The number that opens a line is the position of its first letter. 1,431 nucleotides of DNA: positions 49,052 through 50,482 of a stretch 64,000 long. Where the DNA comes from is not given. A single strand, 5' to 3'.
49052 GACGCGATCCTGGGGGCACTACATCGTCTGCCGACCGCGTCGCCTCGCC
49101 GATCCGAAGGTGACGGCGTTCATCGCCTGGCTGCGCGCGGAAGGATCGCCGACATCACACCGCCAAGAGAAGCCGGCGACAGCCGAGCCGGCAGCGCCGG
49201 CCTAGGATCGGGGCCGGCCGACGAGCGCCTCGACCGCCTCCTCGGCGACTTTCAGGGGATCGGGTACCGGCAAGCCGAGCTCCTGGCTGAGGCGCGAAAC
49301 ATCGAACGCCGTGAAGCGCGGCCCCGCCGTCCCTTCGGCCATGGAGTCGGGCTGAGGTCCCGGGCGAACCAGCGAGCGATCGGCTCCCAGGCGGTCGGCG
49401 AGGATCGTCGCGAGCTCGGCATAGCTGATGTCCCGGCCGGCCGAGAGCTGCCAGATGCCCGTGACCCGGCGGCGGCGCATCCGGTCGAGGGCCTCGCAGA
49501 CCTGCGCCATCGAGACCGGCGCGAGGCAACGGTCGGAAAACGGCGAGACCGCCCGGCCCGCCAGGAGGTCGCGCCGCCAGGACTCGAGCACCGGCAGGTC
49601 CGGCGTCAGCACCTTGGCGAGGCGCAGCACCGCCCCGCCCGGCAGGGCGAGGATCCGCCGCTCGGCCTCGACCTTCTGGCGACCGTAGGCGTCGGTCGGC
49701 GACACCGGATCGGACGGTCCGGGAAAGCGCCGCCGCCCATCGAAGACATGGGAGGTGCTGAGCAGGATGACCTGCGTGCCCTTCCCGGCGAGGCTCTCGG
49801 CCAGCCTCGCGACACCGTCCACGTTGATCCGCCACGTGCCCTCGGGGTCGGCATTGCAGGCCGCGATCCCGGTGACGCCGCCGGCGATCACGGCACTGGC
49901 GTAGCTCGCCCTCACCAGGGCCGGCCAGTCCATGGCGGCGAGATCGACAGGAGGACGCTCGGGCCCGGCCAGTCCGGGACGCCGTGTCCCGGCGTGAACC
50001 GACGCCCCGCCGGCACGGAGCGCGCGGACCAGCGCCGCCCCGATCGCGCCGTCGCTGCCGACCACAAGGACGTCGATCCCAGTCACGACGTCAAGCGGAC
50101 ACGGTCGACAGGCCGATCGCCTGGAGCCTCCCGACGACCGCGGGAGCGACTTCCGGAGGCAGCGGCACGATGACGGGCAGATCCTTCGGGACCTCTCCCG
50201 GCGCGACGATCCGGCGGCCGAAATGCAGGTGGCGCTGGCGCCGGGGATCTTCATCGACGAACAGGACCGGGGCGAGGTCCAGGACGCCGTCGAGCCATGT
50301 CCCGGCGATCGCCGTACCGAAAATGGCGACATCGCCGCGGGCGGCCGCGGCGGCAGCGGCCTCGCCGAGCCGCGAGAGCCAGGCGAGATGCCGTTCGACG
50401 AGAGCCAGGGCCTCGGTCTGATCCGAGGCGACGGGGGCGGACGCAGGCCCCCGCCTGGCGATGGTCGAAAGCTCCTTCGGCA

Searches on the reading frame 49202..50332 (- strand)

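Call 8: search_protein_families(library=pfam, proteins=[window:49202-50332:-], max_evalue=0.001)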
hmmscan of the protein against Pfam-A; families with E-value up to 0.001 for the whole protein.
window:49202-50332:- (376 aa): 2 families
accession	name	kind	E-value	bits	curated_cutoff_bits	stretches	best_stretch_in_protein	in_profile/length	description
PF04321.23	RmlD_sub_bind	-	6.4e-23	81.7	27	1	88-358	3-273/287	RmlD substrate binding domain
PF01370.27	Epimerase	-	2.5e-15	57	20.9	1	88-228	1-154/240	NAD dependent epimerase/dehydratase family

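Call 84: search_protein_families(library=ncbifam, proteins=[window:49202-50332:-], max_evalue=0.00001)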
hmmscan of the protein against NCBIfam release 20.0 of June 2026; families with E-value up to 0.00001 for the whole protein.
window:49202-50332:- (376 aa): 1 family
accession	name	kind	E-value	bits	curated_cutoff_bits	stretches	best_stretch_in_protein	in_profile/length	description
TIGR01214.1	rmlD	equivalog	8.4e-24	84.1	224.05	1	88-359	2-274/285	dTDP-4-dehydrorhamnose reductase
